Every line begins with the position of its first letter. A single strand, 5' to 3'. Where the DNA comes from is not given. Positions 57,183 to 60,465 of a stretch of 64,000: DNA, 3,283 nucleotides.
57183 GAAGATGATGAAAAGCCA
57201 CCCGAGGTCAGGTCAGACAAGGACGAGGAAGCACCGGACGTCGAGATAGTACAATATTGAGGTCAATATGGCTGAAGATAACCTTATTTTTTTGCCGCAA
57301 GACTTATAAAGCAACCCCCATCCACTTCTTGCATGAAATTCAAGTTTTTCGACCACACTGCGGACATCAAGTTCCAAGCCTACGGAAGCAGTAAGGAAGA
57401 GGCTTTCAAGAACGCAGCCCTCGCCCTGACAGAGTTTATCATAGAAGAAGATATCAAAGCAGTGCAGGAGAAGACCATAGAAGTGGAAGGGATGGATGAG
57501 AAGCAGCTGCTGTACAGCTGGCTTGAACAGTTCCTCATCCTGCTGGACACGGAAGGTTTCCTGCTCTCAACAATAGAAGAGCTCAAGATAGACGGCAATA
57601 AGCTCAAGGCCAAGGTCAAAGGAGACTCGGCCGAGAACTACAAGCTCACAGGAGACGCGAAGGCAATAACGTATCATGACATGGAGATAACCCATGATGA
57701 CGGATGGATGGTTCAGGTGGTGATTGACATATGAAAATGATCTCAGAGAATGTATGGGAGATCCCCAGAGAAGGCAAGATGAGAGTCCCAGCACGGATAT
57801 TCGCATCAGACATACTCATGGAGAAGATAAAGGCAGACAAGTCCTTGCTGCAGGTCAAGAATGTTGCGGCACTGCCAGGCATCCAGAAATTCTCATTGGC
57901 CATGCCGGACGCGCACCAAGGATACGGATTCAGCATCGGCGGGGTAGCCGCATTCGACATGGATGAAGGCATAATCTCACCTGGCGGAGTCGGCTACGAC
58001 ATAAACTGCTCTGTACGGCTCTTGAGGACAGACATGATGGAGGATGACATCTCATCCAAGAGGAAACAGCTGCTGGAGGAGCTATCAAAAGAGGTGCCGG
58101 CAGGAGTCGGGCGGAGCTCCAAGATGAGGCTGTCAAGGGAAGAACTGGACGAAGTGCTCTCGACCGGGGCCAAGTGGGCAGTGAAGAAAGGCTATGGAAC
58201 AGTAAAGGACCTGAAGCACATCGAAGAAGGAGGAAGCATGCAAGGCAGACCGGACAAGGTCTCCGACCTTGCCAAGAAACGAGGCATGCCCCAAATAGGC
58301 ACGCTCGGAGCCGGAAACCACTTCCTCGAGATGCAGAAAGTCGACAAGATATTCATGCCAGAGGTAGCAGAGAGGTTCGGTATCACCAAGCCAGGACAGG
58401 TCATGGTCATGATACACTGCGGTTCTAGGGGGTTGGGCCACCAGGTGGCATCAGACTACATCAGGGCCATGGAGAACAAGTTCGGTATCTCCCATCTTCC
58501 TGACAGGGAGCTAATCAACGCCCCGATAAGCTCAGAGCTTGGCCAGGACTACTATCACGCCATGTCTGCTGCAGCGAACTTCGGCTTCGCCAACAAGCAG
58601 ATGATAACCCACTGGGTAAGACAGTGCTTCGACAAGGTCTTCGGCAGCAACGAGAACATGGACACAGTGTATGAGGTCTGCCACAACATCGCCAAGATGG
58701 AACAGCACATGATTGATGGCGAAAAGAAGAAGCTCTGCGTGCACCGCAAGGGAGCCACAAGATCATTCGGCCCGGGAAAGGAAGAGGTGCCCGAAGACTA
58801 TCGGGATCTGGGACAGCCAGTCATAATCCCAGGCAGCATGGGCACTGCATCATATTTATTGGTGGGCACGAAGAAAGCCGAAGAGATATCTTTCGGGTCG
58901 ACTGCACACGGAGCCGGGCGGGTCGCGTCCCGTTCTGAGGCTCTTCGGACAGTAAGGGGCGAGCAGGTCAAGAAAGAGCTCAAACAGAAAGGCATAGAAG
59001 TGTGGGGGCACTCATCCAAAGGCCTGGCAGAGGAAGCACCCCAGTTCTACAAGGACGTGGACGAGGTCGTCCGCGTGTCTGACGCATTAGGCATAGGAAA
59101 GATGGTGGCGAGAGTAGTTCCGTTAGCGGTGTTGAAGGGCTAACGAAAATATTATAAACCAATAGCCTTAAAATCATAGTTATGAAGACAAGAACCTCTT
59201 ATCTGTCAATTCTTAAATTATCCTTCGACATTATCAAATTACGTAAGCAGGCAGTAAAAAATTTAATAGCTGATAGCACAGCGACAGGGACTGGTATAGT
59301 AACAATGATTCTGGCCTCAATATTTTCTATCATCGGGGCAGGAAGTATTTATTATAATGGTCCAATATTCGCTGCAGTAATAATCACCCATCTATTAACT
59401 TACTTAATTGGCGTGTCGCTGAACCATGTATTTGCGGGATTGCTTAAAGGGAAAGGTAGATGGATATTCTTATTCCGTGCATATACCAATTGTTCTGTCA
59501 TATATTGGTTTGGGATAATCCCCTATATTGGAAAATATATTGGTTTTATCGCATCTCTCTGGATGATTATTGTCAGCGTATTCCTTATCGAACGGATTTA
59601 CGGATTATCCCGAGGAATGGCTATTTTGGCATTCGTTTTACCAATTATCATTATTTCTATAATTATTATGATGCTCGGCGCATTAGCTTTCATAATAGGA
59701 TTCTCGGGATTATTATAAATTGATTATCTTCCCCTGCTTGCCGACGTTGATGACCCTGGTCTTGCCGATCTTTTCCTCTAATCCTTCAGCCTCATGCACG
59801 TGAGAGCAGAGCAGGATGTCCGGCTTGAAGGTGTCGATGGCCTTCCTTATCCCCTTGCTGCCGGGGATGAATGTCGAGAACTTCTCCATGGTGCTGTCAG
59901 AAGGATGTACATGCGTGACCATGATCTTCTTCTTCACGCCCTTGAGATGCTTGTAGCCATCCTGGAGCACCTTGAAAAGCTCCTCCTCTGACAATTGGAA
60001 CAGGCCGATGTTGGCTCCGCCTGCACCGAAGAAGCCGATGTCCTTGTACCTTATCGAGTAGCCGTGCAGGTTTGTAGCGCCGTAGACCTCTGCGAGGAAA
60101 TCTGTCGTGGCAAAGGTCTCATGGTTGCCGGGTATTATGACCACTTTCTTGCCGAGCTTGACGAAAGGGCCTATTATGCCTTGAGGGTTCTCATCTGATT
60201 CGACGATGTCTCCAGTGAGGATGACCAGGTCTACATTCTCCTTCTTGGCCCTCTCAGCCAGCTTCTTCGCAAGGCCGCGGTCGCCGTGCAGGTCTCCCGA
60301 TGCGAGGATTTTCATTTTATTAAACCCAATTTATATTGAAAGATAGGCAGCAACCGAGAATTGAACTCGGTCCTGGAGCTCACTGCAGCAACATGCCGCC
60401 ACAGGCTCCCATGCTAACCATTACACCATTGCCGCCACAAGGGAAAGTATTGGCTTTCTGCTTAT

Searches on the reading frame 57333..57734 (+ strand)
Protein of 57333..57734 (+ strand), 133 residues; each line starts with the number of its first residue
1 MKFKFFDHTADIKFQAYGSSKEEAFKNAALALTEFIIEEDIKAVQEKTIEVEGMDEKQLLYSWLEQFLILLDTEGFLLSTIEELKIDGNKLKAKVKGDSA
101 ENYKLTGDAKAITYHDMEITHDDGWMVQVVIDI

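Call 10: search_protein_families(library=pfam, proteins=[window:57333-57734:+])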
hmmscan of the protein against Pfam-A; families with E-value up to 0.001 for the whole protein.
window:57333-57734:+ (133 aa): 1 family
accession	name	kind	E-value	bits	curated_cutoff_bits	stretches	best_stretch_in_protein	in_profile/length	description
PF01951.21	Archease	-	1.1e-37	129.8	25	1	3-133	1-136/136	Archease protein family (MTH1598/TM1083)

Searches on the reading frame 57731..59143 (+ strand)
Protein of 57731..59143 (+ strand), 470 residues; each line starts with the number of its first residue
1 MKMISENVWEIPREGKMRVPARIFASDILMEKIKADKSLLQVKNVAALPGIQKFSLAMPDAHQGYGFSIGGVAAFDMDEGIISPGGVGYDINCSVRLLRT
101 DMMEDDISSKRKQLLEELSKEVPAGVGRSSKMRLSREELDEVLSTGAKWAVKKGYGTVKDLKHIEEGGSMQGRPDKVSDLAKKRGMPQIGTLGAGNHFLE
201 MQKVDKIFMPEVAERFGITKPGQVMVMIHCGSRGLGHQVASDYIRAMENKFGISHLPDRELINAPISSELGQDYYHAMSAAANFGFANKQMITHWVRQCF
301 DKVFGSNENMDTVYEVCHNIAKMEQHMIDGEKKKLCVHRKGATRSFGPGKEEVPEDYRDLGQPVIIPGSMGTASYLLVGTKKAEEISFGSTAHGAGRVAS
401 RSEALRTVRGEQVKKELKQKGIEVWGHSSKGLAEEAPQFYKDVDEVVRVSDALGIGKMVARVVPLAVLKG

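Call 10: search_protein_families(library=pfam, proteins=[window:57731-59143:+])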
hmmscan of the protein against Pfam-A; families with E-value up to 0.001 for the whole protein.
window:57731-59143:+ (470 aa): 1 family
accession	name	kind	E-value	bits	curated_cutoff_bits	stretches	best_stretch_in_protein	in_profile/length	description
PF01139.22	RtcB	-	1.1e-167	559.1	27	1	41-470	1-426/426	tRNA-splicing ligase RtcB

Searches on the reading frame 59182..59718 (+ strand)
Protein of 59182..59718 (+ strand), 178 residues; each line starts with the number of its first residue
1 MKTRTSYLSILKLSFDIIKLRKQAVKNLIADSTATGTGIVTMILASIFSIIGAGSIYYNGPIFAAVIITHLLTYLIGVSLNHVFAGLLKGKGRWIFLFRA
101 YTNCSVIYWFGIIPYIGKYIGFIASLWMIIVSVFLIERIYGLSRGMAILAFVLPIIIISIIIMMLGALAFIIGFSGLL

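Call 10: search_protein_families(library=pfam, proteins=[window:59182-59718:+])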
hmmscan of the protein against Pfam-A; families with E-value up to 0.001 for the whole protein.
window:59182-59718:+ (178 aa): 0 families

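Call 30: search_protein_families(library=pfam, max_evalue=1, proteins=[window:59182-59718:+])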
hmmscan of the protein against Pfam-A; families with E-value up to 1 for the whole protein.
window:59182-59718:+ (178 aa): 1 family
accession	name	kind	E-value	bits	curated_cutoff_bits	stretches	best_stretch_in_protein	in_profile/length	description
PF04893.22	Yip1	-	0.0019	18.6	28.6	1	29-163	15-171/173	Yip1 domain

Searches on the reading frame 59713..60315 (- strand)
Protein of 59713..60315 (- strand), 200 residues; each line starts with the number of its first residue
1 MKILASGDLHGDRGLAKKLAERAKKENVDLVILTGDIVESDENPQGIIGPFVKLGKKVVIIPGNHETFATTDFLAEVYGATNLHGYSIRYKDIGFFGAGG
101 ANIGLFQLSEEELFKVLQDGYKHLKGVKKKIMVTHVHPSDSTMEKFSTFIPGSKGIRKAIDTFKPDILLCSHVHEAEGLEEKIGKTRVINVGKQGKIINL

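Call 10: search_protein_families(library=pfam, proteins=[window:59713-60315:-])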
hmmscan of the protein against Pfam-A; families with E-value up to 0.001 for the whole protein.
window:59713-60315:- (200 aa): 3 families
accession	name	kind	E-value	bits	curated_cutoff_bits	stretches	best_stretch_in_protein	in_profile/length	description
PF00149.33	Metallophos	-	5.3e-18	66.6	21.5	1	1-175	1-190/191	Calcineurin-like phosphoesterase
PF12850.12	Metallophos_2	-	9.1e-13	48.9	27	1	1-195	1-136/154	Calcineurin-like phosphoesterase superfamily domain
PF14582.11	Metallophos_3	-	1.5e-09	38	28.2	1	2-41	7-46/259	Metallophosphoesterase, calcineurin superfamily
